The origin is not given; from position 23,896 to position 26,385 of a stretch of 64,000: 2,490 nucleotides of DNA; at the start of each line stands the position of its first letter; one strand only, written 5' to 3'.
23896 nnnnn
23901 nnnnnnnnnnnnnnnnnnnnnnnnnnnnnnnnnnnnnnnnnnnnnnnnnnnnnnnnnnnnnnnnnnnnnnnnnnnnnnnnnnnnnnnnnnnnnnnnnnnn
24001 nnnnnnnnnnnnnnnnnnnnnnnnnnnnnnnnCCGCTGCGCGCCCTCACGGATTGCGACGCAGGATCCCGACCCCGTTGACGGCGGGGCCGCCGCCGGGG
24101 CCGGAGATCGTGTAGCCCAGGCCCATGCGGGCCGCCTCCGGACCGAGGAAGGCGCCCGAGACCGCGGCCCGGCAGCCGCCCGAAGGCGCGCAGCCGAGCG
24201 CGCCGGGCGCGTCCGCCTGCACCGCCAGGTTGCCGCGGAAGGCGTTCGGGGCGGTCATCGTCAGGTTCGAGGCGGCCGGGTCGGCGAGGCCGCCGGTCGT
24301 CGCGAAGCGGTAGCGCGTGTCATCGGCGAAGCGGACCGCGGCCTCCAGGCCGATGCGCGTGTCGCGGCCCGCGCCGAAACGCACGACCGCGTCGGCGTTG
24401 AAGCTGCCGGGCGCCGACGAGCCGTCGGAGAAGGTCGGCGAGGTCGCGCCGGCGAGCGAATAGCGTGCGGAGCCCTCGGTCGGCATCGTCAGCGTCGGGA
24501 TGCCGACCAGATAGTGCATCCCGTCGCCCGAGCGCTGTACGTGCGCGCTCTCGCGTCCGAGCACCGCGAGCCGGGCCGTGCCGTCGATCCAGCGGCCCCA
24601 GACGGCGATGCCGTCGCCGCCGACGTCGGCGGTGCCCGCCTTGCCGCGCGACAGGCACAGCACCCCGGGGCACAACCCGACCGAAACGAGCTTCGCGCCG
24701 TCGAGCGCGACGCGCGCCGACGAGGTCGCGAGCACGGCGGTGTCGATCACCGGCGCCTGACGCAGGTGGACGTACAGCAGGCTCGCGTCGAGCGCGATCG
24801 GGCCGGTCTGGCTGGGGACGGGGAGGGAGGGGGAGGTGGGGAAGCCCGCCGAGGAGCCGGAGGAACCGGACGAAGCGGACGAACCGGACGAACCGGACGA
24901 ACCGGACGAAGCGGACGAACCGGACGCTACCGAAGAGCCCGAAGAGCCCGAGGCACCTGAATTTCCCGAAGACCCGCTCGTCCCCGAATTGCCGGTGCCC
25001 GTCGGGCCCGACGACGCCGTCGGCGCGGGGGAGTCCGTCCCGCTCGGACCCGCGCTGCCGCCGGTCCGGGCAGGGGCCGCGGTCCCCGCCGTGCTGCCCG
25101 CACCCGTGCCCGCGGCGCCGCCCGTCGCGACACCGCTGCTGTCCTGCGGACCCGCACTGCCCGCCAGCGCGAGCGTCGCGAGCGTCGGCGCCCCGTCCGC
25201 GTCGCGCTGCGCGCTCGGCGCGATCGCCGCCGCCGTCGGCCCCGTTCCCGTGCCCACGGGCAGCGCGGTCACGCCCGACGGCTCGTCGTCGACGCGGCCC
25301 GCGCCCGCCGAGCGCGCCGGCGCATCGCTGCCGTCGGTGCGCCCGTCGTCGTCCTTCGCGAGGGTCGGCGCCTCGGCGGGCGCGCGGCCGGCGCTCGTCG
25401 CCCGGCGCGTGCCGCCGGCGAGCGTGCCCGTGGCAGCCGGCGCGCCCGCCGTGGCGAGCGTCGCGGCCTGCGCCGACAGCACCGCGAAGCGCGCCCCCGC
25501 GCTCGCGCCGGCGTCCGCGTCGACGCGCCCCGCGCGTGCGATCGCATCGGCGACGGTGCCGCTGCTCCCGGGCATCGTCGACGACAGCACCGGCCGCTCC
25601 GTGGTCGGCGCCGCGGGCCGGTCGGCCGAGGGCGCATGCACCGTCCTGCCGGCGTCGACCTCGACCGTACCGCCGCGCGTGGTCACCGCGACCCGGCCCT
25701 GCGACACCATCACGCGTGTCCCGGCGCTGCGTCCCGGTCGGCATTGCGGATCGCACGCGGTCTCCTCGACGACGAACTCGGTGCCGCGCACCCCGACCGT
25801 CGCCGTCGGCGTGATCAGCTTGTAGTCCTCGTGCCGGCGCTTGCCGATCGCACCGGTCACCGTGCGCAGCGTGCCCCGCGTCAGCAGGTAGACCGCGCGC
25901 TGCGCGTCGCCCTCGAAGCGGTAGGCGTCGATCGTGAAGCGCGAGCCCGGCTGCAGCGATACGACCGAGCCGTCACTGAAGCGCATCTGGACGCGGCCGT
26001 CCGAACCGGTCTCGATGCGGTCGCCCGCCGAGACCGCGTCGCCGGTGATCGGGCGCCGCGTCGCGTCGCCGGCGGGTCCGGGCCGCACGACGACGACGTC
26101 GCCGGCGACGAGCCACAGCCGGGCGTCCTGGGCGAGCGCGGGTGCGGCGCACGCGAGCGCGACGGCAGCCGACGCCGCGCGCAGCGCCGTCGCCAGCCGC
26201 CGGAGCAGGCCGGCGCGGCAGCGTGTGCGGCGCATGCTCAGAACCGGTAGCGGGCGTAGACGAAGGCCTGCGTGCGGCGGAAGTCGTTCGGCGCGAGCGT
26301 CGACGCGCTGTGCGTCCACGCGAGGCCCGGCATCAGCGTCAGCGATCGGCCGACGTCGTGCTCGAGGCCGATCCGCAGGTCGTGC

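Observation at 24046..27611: Slam/DUF560-like (type XI secretion) gene pair inserted inside the conserved miaB-ybeZ-ybeY-corC-lnt operon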

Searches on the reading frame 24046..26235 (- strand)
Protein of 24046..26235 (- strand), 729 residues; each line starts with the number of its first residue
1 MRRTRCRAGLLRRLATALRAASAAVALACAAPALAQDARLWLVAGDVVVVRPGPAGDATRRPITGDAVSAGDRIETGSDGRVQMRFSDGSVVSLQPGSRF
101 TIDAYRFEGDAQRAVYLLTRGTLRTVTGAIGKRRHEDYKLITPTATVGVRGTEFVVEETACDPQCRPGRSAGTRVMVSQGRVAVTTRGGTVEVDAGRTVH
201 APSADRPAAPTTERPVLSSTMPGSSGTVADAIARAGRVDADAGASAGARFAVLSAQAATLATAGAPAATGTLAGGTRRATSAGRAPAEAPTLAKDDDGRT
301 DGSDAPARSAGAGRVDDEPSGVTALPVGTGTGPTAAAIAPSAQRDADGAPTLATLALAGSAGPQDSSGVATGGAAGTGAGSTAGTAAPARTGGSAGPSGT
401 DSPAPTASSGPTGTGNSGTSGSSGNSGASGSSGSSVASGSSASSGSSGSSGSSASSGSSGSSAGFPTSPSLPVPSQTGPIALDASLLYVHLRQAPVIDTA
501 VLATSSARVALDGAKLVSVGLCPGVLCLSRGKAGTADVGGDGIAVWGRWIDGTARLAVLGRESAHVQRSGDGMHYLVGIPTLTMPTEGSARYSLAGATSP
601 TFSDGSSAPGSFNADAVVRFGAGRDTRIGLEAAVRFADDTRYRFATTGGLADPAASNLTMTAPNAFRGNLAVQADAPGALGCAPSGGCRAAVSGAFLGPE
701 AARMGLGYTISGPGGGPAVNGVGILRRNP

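Call 5: search_protein_families(library=pfam, proteins=[window:24046-26235:-], max_evalue=0.01)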
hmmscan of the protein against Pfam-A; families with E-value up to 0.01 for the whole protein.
window:24046-26235:- (729 aa): 2 families
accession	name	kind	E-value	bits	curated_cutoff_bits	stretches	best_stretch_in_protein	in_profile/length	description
PF04773.18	FecR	-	3.5e-14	53.4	24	1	72-182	1-96/97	FecR protein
PF01391.23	Collagen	-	0.0054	16.9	27.2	1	415-461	7-53/60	Collagen triple helix repeat (20 copies)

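Call 6: search_protein_families(library=ncbifam, proteins=[window:24046-26235:-], max_evalue=0.01)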
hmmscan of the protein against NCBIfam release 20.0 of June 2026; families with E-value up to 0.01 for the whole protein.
window:24046-26235:- (729 aa): 3 families
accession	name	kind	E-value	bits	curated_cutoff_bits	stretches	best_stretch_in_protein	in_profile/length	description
NF033165.1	lipo_LipL45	exception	2.4e-12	46.6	350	1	65-188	64-177/391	lipoprotein LipL45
NF047849.1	Lsa33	exception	2e-10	40.4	420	1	68-199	57-182/310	surface adhesin Lsa33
NF033682.1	retention_LapA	subfamily_domain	8.1e-05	22.8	50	1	42-105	8-68/145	retention module-containing protein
